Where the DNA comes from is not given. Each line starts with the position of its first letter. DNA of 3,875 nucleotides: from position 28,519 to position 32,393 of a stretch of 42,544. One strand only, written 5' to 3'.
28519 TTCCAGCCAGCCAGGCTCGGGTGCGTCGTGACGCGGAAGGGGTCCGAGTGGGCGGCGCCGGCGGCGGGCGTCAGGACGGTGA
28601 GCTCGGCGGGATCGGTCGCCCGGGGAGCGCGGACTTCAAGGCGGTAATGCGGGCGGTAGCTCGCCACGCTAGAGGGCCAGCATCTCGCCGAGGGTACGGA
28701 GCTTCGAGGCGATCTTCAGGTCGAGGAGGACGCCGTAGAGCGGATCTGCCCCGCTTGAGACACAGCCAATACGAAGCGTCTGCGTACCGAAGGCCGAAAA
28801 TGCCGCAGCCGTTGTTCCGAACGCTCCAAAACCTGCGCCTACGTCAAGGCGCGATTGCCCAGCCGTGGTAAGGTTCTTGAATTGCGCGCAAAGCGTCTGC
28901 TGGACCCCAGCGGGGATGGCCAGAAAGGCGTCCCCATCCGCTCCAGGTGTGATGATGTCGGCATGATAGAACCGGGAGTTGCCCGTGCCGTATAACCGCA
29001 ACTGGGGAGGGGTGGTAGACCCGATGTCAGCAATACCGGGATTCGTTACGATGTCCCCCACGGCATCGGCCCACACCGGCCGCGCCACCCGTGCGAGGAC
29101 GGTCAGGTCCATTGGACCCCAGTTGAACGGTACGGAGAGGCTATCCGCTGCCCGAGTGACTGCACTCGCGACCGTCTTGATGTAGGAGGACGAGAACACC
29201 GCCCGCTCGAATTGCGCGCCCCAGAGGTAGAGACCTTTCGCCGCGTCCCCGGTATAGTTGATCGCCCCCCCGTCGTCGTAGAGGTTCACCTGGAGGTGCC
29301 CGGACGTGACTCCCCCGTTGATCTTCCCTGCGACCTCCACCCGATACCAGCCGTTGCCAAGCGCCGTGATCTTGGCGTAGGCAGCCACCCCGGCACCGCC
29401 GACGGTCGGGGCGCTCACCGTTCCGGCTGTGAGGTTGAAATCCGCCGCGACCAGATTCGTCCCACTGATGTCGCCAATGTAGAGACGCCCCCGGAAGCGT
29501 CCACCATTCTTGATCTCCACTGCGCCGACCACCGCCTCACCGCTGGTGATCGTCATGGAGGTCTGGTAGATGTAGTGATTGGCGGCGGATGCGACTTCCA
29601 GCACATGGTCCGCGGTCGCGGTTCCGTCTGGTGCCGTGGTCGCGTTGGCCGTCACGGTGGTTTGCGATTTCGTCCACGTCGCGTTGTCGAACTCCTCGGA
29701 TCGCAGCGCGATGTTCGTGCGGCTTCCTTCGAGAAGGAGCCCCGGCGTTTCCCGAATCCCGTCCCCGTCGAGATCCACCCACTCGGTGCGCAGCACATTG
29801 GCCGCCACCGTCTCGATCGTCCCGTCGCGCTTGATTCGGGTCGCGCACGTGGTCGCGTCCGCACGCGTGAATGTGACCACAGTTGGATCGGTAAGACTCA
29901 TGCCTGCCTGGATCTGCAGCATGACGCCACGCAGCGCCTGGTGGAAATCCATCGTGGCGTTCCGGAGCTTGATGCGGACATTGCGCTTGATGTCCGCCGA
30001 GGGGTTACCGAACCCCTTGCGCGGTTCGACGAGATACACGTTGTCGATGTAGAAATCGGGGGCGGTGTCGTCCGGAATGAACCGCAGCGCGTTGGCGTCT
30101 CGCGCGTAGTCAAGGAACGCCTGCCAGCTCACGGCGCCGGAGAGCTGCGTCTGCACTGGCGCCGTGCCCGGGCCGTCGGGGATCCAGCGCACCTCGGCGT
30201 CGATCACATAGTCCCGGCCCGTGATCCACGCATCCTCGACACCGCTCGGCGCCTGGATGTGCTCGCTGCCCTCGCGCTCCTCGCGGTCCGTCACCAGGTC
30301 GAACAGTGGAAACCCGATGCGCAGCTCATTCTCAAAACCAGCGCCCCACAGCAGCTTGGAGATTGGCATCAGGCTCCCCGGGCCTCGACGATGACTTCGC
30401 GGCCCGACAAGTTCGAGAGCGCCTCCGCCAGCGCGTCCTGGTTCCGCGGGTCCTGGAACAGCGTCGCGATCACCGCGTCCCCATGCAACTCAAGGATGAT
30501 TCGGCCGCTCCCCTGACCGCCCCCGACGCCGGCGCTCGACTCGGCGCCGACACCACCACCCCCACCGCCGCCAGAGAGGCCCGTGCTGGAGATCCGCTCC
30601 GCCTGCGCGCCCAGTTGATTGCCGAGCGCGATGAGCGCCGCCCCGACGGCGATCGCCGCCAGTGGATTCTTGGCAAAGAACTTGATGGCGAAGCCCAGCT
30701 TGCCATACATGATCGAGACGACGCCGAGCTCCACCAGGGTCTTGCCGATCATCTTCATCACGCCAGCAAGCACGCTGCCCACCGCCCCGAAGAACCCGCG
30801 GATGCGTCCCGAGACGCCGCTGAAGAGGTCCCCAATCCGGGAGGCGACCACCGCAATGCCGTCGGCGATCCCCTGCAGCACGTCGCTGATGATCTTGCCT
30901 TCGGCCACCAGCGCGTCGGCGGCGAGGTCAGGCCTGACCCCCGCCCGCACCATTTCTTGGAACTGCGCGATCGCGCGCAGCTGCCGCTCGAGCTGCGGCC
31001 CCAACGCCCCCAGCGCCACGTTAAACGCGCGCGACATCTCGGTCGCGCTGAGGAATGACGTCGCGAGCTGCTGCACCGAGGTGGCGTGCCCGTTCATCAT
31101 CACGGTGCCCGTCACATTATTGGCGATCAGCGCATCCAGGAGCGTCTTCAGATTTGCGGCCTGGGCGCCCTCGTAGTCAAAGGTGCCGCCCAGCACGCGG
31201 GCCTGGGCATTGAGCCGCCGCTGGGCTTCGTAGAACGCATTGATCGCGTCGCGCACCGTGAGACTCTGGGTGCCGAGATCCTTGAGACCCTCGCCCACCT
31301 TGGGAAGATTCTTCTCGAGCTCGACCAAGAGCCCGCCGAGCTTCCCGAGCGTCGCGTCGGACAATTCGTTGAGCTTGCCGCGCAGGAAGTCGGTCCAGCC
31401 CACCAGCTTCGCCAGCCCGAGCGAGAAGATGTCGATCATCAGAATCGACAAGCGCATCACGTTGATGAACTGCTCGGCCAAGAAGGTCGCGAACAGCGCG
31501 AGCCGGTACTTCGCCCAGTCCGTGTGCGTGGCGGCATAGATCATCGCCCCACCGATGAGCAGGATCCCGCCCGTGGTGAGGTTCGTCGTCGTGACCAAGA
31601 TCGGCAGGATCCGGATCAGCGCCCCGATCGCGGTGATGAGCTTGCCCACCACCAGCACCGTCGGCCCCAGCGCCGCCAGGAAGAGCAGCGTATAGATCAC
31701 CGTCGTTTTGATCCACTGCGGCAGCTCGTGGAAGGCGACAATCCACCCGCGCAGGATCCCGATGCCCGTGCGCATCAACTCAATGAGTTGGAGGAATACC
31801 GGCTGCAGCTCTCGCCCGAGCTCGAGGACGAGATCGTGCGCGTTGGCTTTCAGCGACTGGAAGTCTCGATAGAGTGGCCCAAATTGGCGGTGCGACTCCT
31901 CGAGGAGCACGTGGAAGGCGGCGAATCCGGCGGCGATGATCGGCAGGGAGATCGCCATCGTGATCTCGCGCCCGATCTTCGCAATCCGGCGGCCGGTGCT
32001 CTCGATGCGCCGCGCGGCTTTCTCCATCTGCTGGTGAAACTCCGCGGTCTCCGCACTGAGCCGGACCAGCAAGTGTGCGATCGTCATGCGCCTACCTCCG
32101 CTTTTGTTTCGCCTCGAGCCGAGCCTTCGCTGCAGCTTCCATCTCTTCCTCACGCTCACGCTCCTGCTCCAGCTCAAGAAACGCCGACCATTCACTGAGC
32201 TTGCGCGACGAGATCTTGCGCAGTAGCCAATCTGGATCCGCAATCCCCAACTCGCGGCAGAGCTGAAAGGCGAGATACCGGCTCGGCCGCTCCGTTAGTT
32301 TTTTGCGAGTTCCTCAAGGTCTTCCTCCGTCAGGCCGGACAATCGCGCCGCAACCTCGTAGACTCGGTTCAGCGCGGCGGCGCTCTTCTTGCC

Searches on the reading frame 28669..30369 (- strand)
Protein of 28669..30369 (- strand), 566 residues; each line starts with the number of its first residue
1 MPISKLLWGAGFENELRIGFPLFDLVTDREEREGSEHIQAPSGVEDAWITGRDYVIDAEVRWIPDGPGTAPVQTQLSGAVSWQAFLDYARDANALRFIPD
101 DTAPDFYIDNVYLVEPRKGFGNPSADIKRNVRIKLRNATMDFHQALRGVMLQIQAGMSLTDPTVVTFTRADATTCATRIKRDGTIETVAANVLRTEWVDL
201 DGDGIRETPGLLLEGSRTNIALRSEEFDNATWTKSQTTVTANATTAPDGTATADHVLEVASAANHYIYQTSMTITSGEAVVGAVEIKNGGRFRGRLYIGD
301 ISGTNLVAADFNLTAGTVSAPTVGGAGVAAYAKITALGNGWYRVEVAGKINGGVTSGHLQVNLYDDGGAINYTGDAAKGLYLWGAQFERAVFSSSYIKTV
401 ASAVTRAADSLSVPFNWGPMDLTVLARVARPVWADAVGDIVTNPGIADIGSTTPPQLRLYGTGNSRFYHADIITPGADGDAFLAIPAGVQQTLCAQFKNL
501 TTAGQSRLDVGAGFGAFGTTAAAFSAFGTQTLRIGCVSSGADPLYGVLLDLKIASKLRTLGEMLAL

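Call 8: search_protein_families(library=phrogs, proteins=[window:28669-30369:-], max_evalue=0.001)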
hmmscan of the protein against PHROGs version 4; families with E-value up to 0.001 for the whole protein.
window:28669-30369:- (566 aa): 7 families
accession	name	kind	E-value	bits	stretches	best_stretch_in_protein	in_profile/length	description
phrog_5939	-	tail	1.5e-48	166.9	1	162-420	368-619/801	tail protein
phrog_34853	-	unknown function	1.1e-36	127.6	1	172-412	36-266/555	-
phrog_1419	-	tail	6.7e-17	61.9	1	163-465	399-690/793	tail protein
phrog_11600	-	unknown function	1.8e-12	48.3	1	179-410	73-291/343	-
phrog_701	-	head and packaging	4.9e-09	33.4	1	294-393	5276-5378/6136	virion structural protein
phrog_18802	-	head and packaging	1.9e-07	29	1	292-389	2098-2195/3007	virion structural protein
phrog_8510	-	head and packaging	2.2e-07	30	1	226-405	959-1140/1348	virion structural protein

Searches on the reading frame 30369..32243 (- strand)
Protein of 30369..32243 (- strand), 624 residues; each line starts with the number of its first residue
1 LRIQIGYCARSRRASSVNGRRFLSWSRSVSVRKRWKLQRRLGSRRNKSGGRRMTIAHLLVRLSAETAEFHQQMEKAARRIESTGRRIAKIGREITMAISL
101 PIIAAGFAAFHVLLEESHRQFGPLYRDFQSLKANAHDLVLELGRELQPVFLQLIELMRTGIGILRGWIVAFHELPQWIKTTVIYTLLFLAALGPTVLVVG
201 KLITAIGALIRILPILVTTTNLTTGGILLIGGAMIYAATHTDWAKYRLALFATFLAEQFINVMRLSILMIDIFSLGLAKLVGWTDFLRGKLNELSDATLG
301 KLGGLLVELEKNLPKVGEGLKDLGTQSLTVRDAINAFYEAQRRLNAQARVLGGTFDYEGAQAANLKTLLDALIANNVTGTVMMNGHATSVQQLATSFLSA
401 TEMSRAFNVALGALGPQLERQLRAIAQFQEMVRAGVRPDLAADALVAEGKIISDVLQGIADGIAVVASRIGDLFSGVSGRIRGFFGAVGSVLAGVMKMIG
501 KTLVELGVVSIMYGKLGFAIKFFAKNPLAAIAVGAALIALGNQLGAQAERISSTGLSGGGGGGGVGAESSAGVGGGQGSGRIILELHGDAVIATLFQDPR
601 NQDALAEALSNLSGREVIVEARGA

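Call 8: search_protein_families(library=phrogs, proteins=[window:30369-32243:-], max_evalue=0.001)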
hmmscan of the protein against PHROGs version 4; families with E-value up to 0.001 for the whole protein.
window:30369-32243:- (624 aa): 6 families
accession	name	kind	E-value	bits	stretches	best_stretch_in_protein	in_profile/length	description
phrog_1533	-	tail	4.6e-12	45.3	2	127-235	529-634/1688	tail length tape measure protein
phrog_1293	-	tail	2.1e-09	36.8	1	128-219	467-551/1424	tail length tape measure protein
phrog_28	-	tail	2e-05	24.3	1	127-235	554-655/1228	tail length tape measure protein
phrog_4704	-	tail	9.9e-05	22.2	1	68-109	174-215/625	tail length tape measure protein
phrog_5448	-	tail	0.00018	19.4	0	169-268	612-712/3103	tail length tape measure protein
phrog_1272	-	tail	0.0002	20.2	0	127-301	535-697/1606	tail length tape measure protein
